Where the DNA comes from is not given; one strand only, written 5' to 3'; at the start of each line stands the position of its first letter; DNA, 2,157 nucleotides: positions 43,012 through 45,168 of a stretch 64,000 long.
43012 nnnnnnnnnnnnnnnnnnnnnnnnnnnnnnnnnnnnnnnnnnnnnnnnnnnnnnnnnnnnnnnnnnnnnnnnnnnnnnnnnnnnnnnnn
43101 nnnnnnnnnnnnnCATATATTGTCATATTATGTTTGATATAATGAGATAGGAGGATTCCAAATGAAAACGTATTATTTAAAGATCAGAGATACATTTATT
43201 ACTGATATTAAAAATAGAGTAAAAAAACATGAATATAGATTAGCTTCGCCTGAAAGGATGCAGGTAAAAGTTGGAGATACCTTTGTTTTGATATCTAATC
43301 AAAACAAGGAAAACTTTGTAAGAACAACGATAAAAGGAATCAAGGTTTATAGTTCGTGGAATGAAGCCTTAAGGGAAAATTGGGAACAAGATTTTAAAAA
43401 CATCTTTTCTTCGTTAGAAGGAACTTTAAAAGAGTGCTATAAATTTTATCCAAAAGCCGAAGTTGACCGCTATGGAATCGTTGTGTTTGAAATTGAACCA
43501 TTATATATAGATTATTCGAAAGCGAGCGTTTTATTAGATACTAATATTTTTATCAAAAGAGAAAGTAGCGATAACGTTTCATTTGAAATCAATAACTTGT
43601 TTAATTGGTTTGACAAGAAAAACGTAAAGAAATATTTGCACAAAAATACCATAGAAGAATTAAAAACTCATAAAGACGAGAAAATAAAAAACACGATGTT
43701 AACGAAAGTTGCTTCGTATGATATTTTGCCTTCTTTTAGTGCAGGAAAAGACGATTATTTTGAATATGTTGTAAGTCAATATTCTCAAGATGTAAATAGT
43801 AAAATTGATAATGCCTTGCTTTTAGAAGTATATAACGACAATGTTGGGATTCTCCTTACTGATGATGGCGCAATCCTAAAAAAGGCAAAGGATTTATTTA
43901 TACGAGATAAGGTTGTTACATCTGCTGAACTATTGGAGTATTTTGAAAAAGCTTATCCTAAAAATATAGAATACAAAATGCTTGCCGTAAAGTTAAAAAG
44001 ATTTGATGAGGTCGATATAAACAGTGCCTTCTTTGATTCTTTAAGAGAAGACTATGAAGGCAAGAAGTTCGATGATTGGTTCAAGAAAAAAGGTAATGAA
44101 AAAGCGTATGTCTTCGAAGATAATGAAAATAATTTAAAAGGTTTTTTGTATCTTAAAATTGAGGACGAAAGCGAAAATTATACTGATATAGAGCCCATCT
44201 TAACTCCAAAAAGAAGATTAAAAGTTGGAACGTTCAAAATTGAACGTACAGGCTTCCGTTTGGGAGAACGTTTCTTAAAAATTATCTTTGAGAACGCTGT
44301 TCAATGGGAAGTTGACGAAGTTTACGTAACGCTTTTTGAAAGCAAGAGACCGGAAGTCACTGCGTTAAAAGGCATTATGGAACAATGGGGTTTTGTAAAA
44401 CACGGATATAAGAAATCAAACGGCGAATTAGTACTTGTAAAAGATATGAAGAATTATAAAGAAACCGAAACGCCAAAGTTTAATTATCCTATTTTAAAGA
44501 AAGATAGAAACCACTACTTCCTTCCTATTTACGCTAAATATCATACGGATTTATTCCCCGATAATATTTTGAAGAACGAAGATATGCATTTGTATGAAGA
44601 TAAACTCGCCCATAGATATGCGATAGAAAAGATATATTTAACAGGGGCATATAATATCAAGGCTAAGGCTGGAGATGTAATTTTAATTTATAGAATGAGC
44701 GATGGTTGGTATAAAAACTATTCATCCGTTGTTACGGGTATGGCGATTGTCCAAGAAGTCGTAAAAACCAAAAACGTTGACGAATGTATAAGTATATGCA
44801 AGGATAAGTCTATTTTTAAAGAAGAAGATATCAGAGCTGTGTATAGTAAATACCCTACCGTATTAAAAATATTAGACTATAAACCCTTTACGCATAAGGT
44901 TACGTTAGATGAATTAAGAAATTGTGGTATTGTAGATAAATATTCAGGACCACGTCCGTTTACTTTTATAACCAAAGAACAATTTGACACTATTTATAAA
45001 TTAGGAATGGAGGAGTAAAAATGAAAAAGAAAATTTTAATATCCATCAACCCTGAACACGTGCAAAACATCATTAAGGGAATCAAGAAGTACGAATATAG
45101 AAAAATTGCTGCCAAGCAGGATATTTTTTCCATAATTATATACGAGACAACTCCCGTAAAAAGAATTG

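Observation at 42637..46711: Tightly coupled XRE / ASCH-PIN-GNAT-PUA / ASCH / HNH / hsdM-stub operon: candidate undescribed defence or toxin-antitoxin system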

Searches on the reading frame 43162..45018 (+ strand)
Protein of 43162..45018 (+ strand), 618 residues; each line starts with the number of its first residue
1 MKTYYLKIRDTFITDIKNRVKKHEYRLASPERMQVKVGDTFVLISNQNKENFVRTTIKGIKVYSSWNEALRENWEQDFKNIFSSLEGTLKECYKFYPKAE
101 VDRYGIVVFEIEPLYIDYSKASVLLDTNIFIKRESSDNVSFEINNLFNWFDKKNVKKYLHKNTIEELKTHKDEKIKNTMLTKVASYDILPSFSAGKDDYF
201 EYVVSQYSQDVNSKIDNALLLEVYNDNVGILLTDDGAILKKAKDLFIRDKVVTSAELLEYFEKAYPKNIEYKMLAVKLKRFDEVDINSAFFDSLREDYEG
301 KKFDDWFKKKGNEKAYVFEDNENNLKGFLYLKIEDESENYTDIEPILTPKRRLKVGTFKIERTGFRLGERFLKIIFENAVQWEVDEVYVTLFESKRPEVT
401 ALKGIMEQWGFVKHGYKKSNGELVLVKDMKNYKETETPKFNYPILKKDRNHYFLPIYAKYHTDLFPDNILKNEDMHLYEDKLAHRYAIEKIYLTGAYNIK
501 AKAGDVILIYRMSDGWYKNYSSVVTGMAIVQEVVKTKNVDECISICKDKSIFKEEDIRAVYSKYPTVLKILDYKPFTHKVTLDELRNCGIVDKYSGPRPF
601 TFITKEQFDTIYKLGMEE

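Call 3: search_protein_families(library=pfam, proteins=[window:43162-45018:+], max_evalue=0.1)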
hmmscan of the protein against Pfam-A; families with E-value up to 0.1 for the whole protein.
window:43162-45018:+ (618 aa): 5 families
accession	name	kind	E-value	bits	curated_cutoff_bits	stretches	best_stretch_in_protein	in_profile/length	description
PF04266.20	ASCH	-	9.5e-09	36.3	21.2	1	6-114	1-102/103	ASCH domain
PF16289.11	PIN_12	-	0.0021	18.9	32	1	123-219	1-97/172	PIN domain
PF07653.23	SH3_2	-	0.0099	16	21.8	0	494-518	11-37/55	Variant SH3 domain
PF24423.1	OVT1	-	0.015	16.1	30.9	1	132-177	41-86/100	Major antigen, helical domain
PF22979.2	HTH_69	-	0.06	13.7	27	0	252-280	10-38/69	Winged helix-turn-helix domain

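Call 4: search_protein_families(library=padloc, proteins=[window:43162-45018:+], max_evalue=0.1)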
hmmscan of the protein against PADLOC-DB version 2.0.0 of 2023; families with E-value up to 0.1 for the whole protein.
window:43162-45018:+ (618 aa): 6 families
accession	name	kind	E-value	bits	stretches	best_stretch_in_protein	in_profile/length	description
PDLC04422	PDC-M11A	-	1.6e-153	510.2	1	123-615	3-492/501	-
PDLC04419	PDC-M11A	-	7.4e-103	342.6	1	268-616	4-349/357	-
PDLC04421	PDC-M11A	-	2.5e-70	235.6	1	122-593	2-464/486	-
PDLC04418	PDC-M11A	-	3.4e-51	172.6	1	267-615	83-435/444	-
PDLC04417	PDC-M11A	-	6.6e-46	155.3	1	123-564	3-441/501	-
PDLC04420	PDC-M11A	-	6.3e-45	151.7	1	234-615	3-375/376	-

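Call 5: search_protein_families(library=ncbifam, proteins=[window:43162-45018:+], max_evalue=0.1)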
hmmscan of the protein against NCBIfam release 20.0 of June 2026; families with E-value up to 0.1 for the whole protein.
window:43162-45018:+ (618 aa): 0 families

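Call 13: find_homologous_proteins(query=window:43162-45018:+, max_evalue=0.00001)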
Query window:43162-45018:+ (618 aa): 1375 proteins with E <= 0.00001 among 8000 candidates; the best 120 are listed.
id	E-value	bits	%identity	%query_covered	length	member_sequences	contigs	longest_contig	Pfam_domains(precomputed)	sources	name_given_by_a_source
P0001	0.0e+0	1312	94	100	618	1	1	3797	PF04266.21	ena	-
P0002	0.0e+0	1308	94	100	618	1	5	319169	PF04266.21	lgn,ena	-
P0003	0.0e+0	1308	94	100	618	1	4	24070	PF04266.21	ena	-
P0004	0.0e+0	1295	93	100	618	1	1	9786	PF04266.21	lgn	-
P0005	0.0e+0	1280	91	100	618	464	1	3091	PF04266.21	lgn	-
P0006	0.0e+0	1265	90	100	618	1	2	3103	PF04266.21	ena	-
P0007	0.0e+0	1264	90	100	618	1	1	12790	PF04266.21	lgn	-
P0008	0.0e+0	1258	90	100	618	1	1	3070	PF04266.21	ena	-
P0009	0.0e+0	1256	89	100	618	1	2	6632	PF04266.21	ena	-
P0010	0.0e+0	1255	90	100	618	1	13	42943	PF04266.21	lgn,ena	-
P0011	0.0e+0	1250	89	100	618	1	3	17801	PF04266.21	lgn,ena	-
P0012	0.0e+0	1249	89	100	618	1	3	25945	PF04266.21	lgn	-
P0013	0.0e+0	1247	88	100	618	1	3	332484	PF04266.21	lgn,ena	-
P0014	0.0e+0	1246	89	100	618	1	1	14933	PF04266.21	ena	-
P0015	0.0e+0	1246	88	100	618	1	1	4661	PF04266.21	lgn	-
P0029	0.0e+0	1150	82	100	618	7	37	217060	PF04266.21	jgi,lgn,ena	jgi:hypothetical protein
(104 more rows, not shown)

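Call 16: find_related_loci(query=A1, collection=genome_contigs, flank=10000)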
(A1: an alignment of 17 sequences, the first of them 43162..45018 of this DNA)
Query A1 (618 aa) in genome_contigs; peptide patterns used: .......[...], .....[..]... (x = any residue, [..] = any of these).
286 stretches matched a pattern; 48 encode a relative of the query (tblastn E <= 1e-3); 48 distinct loci.
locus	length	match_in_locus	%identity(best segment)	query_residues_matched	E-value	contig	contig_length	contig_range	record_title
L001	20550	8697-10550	90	1-618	0e+0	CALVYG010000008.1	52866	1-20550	MAG: uncultured Clostridia bacterium isolate BRZ_LD__bin84 genome assembly, contig: BRZ_LD__NODE_390_length_52866_cov_6.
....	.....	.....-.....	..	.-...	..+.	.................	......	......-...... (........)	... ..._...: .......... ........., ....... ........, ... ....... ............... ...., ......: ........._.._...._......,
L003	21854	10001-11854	87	1-617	0e+0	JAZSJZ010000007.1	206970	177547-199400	MAG: Christensenellaceae bacterium isolate T1900044563_TS20190029.MAGScoT_cleanbin_000020 SGB_376_k141_311369, whole gen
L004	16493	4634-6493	75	1-618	0e+0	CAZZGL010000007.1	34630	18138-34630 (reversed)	MAG TPA_asm: uncultured Staphylococcaceae bacterium isolate SRP225648_co1_104 genome assembly, contig: NODE_2460_length_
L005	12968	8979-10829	69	1-618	0e+0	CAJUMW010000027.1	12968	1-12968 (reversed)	MAG TPA_asm: uncultured Christensenellaceae bacterium isolate MGBC143123 genome assembly, contig: MGBC143123.27, whole g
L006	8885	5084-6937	66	1-618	0e+0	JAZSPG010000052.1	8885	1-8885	MAG: Candidatus Scatosoma sp. isolate T1900044546_TS20190012.MAGScoT_cleanbin_000035 SGB_147_k141_1148071, whole genome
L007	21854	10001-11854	64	1-618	0e+0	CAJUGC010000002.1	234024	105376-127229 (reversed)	MAG TPA_asm: uncultured Christensenella sp. isolate MGBC137892 genome assembly, contig: MGBC137892.2, whole genome shotg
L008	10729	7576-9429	87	1-617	0e+0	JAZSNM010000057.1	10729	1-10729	MAG: Christensenellaceae bacterium isolate T1900044551_TS20190017.MAGScoT_cleanbin_000008 SGB_233_k141_1809534, whole ge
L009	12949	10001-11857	64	1-617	0e+0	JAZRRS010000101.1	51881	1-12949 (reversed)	MAG: Faecousia sp. isolate T1900045352_YK20190042.MAGScoT_cleanbin_000079 SGB_6764_k141_480231, whole genome shotgun seq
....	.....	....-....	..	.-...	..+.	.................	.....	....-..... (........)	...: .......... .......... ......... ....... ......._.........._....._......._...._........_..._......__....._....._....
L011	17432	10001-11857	64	1-617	0e+0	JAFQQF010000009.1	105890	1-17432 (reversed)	MAG: Ruminococcus sp. isolate RGIG2051 Goat_Colon-2__c317, whole genome shotgun sequence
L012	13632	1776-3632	64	1-617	0e+0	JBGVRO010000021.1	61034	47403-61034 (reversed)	MAG: Eubacteriales bacterium isolate fecal_MAG_139 fecal_MAG_139_contig_0021, whole genome shotgun sequence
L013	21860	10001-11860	64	1-618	0e+0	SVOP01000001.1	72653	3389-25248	MAG: Oscillospiraceae bacterium isolate SIG568 NODE_1876_length_72653_cov_1.550906, whole genome shotgun sequence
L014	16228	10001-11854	63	1-618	0e+0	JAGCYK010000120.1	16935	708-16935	MAG: Clostridia bacterium isolate RGIG10236 Yak_Rumen-5__c2186709, whole genome shotgun sequence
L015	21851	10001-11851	65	1-618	0e+0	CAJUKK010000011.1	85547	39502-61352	MAG TPA_asm: uncultured Christensenellaceae bacterium isolate MGBC157066 genome assembly, contig: MGBC157066.11, whole g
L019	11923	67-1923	64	1-617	0e+0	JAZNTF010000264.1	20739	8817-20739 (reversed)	MAG: Candidatus Fimenecus sp. isolate T1900044804_TS20190270.MAGScoT_cleanbin_000017 SGB_2740_k141_1473900, whole genome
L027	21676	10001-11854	60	1-618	0e+0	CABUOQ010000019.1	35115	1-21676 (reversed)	MAG TPA_asm: uncultured Firmicutes bacterium isolate MGYG-HGUT-04199 genome assembly, contig: GUT_GENOME259479_19, whole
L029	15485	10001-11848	58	1-618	0e+0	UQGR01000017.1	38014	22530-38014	uncultured Mollicutes bacterium isolate UMGS268 genome assembly, contig: NODE_560_length_38014_cov_3.939145, whole genom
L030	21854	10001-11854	94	1-618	0e+0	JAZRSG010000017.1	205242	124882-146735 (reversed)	MAG: Christensenellaceae bacterium isolate T1900045348_YK20190038.MAGScoT_cleanbin_000012 SGB_6727_k141_1134207, whole g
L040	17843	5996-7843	41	1-613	5e-143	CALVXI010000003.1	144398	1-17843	MAG: uncultured Bacilli bacterium isolate BRZ_E__bin40 genome assembly, contig: BRZ_E__NODE_121_length_144398_cov_28.960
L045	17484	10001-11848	64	1-617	0e+0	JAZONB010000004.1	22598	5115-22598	MAG: Acutalibacteraceae bacterium isolate T1900045643_YK20190337.MAGScoT_cleanbin_000020 SGB_8145_k141_674284, whole gen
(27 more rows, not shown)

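Call 19: find_encoding_contigs(protein=window:43162-45018:+, flank=10000, max_places=4)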
Protein window:43162-45018:+ (618 aa): 2 contigs read that carry it; 1 place shown.
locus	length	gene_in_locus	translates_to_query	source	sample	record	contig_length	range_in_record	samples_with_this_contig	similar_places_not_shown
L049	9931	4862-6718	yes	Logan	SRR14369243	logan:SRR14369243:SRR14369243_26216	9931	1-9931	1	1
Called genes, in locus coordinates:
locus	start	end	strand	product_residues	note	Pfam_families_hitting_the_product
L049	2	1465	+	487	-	?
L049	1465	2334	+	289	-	PF10672:Methyltrans_SAM, PF03602:Cons_hypoth95 (weak), PF09445:Methyltransf_15 (faint)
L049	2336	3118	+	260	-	PF00849:PseudoU_synth_2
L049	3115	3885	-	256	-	-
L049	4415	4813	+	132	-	PF13560:HTH_31 (weak), PF01381:HTH_3 (weak)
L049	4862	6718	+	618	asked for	PF04266:ASCH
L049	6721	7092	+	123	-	-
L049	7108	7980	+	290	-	PF14279:HNH_5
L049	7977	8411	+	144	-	PF12161:HsdM_N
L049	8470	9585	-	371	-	PF03033:Glyco_transf_28, PF04101:Glyco_tran_28_C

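Call 22: find_encoding_contigs(protein=P0002, flank=10000, max_places=3)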
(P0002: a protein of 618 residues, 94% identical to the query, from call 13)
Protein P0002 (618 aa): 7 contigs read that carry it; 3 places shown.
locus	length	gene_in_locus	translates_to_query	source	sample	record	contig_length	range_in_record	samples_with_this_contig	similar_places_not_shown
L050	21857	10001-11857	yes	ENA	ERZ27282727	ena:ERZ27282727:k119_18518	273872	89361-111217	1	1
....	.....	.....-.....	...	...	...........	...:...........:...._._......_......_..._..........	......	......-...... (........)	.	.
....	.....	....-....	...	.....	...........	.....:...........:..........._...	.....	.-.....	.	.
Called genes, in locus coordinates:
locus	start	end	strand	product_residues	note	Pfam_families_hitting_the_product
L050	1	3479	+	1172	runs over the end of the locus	PF01855:POR_N, PF17147:PFOR_II, PF01558:POR, PF10371:EKR, PF00037:Fer4 (weak), PF12838:Fer4_7, PF13484:Fer4_16, PF02775:TPP_enzyme_C, +7 more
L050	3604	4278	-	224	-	PF00302:CAT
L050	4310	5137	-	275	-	PF00696:AA_kinase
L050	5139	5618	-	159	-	-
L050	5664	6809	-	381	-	PF00753:Lactamase_B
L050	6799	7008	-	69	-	PF13560:HTH_31, PF13443:HTH_26, PF01381:HTH_3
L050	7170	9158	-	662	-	PF07690:MFS_1, PF13347:MFS_2, PF07690:MFS_1, PF00083:Sugar_tr, PF13347:MFS_2 (weak), PF07690:MFS_1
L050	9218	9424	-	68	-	-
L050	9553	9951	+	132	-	PF01381:HTH_3 (weak)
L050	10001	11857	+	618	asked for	PF04266:ASCH (weak)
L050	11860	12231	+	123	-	-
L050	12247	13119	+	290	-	PF14279:HNH_5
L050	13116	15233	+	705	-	PF12161:HsdM_N, PF02384:N6_Mtase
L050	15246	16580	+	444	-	PF01420:Methylase_S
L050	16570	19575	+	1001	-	PF04313:HSDR_N, PF00270:DEAD (weak), PF04851:ResIII, PF18766:SWI2_SNF2, PF22679:T1R_D3-like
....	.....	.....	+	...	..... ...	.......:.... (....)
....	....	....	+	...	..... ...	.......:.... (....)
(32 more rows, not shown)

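Call 23: find_encoding_contigs(protein=P0029, flank=10000, max_places=4)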
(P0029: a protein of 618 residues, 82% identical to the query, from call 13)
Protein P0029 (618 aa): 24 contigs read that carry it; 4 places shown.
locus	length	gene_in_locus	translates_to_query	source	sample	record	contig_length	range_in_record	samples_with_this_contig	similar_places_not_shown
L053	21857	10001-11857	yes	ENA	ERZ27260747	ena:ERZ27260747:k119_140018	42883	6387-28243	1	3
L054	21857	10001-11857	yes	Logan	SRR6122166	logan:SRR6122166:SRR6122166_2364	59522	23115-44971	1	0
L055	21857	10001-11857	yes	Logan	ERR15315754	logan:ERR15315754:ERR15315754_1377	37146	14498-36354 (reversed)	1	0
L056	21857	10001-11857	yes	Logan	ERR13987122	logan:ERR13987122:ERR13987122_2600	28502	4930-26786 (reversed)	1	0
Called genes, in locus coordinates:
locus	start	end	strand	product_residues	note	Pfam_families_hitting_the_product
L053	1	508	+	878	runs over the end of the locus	PF01326:PPDK_N, PF00391:PEP-utilizers, PF02896:PEP-utilizers_C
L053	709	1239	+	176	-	PF13384:HTH_23 (faint)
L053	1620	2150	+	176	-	PF01661:Macro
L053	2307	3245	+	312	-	-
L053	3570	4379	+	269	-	PF19808:DUF6291 (weak)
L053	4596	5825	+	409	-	-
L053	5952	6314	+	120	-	PF14198:TnpV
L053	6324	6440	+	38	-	-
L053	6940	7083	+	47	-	-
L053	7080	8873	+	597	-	PF00239:Resolvase, PF07508:Recombinase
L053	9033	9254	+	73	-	PF13560:HTH_31 (weak), PF01381:HTH_3 (weak)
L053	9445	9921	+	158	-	PF01381:HTH_3 (faint), PF22600:MTPAP-like_central (weak), PF01909:NTP_transf_2, PF18765:Polbeta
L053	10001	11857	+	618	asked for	PF04266:ASCH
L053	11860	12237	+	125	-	-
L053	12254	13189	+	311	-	PF14088:DUF4268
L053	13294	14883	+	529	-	PF12161:HsdM_N, PF02384:N6_Mtase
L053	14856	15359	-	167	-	PF01420:Methylase_S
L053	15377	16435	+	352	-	PF01420:Methylase_S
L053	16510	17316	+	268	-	PF00589:Phage_integrase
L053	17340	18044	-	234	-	-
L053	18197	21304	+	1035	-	PF04313:HSDR_N, PF00270:DEAD (weak), PF04851:ResIII, PF18766:SWI2_SNF2, PF22679:T1R_D3-like, PF11867:T1RH-like_C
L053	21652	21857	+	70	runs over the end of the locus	-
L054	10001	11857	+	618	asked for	PF04266:ASCH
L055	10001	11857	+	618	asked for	PF04266:ASCH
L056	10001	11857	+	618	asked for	PF04266:ASCH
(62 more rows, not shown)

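Call 24: search_protein_representatives(protein=window:43162-45018:+)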
Query: 618 residues. Proteins with E-value up to 0.001 (for the whole library): 1598; up to 1e-10: 1040; up to 1e-30: 279. The best 150 are listed.
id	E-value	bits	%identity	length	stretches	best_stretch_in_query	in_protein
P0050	1.7e-269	912.0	66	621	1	1-617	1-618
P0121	3.1e-172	590.8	49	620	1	6-613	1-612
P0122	1.8e-167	575.1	48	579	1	41-616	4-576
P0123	3.5e-162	557.6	48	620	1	1-605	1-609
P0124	2.2e-160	551.6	45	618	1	1-615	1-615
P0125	2.3e-150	518.6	43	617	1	2-616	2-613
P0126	3.5e-148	511.4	45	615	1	7-613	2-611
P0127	1.3e-143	496.3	43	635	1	1-614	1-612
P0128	2.5e-137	475.5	40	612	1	3-612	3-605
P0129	8.8e-134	463.8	41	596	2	209-615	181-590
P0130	4.4e-133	461.5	42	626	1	1-614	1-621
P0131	1.3e-132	460.0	40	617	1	1-608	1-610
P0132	6.4e-118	411.4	45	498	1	123-614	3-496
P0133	8.5e-114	397.8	56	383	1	1-312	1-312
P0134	4.7e-112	392.1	42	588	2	218-607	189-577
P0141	4.9e-104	365.6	42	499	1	123-615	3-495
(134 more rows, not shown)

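Call 34: search_protein_families(library=pfam, proteins=[L030:13111-15093:+, L030:15093-17336:+, L019:3179-4456:+, L053:12254-13189:+, L045:12326-14377:+, L027:12261-15272:-, L006:7445-8563:+, L029:12671-13519:+, L004:11915-12988:+, L003:7162-8421:-], max_evalue=0.01)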
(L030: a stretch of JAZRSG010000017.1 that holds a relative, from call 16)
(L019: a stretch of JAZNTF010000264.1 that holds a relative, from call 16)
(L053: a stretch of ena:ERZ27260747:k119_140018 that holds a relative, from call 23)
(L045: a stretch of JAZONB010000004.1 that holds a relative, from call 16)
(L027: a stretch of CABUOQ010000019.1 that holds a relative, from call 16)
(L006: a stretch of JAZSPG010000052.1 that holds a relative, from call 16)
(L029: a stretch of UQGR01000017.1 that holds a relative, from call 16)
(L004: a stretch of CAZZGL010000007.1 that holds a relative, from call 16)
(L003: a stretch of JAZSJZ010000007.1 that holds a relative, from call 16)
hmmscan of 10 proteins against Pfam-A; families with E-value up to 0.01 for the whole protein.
L030:13111-15093:+ (660 aa): 3 families
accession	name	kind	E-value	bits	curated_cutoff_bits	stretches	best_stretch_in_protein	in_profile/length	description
PF01555.25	N6_N4_Mtase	-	2e-16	61.1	26.7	1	105-516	1-211/221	DNA methylase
PF03602.21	Cons_hypoth95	-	0.0017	18.5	24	0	96-118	104-127/182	Conserved hypothetical protein 95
PF02086.21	MethyltransfD12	-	0.0094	16.1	22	0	99-156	170-230/253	D12 class N6 adenine-specific DNA methyltransferase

L030:15093-17336:+ (747 aa): 3 families
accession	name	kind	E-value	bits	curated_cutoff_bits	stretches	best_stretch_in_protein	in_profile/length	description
PF04851.21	ResIII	-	4.6e-14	53.1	22.5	1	5-172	3-163/164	Type III restriction enzyme, res subunit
PF00270.35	DEAD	-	5.7e-06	26.6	26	1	15-172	5-161/167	DEAD/DEAH box helicase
PF00036.39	EF-hand_1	-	0.0036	17.2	25.4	0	416-435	4-23/29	EF hand domain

L019:3179-4456:+ (425 aa): 2 families
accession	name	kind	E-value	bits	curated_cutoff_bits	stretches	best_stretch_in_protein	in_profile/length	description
PF08808.17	RES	-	1.6e-12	48.2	23.2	1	229-378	15-147/157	RES domain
PF18870.6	HEPN_RES_NTD1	-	5.5e-10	40.1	27.4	1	36-173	6-124/131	HEPN/RES N-terminal domain 1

L053:12254-13189:+ (311 aa): 1 family
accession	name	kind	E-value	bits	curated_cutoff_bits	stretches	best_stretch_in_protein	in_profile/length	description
PF14088.11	DUF4268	-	3.6e-32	111.7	27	1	179-310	2-139/140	Domain of unknown function (DUF4268)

L045:12326-14377:+ (683 aa): 1 family
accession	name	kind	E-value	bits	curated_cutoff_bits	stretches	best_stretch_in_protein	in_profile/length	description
PF12770.12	CHAT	-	7.4e-05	22.8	24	1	452-557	136-254/289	CHAT domain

L027:12261-15272:- (1003 aa): 7 families
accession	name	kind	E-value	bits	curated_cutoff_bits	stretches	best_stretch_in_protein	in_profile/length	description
PF13086.12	AAA_11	-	7.9e-31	108.2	27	1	324-635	2-255/257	AAA domain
PF13087.12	AAA_12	-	5.2e-20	72.3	27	1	660-829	4-194/195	AAA domain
PF13245.12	AAA_19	-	3.8e-08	34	25.1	1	332-633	5-132/134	AAA domain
PF01443.25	Viral_helicase1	-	5.3e-07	30.1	21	0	595-648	60-115/228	Viral superfamily 1 RNA helicase core domain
PF13604.12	AAA_30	-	3.2e-06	27.4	27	0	325-360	3-40/191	AAA domain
PF02562.22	PhoH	-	0.0013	18.7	27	0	325-367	6-48/205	PhoH-like protein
PF09848.15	SLFN-g3_helicase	-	0.0056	16.4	24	0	340-385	3-50/354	Schlafen group 3, DNA/RNA helicase domain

L006:7445-8563:+ (372 aa): 0 families

L029:12671-13519:+ (282 aa): 1 family
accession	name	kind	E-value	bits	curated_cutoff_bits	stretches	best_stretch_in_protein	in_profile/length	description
PF01541.30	GIY-YIG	-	1.4e-05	25.7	22.6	1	187-272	2-72/78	GIY-YIG catalytic domain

L004:11915-12988:+ (357 aa): 4 families
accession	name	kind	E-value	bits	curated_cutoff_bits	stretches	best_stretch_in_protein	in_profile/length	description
PF02661.23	Fic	-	2.5e-16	60.7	24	1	107-215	1-93/93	Fic/DOC family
PF22168.2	DIP2311-like_C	-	1.9e-05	25.3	27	1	299-346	16-62/63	Transcriptional regulator DIP2311-like, C-terminal domain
PF13784.11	Fic_N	-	0.00061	20.2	26.7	1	54-97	35-78/82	Fic/DOC family N-terminal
PF04492.19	Phage_rep_O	-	0.0016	19.3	28.7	0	298-338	45-84/95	Bacteriophage replication protein O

L003:7162-8421:- (419 aa): 3 families
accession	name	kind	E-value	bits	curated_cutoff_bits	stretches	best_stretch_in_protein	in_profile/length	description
PF14659.12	Phage_int_SAM_3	-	3.7e-10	40.3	22.6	1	146-198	2-54/58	Phage integrase, N-terminal SAM-like domain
PF22022.2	Phage_int_M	-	2.2e-09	37.8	27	1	146-225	1-80/96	Phage integrase central domain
PF00589.27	Phage_integrase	-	3e-06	27.5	27.1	1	250-388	3-162/172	Phage integrase family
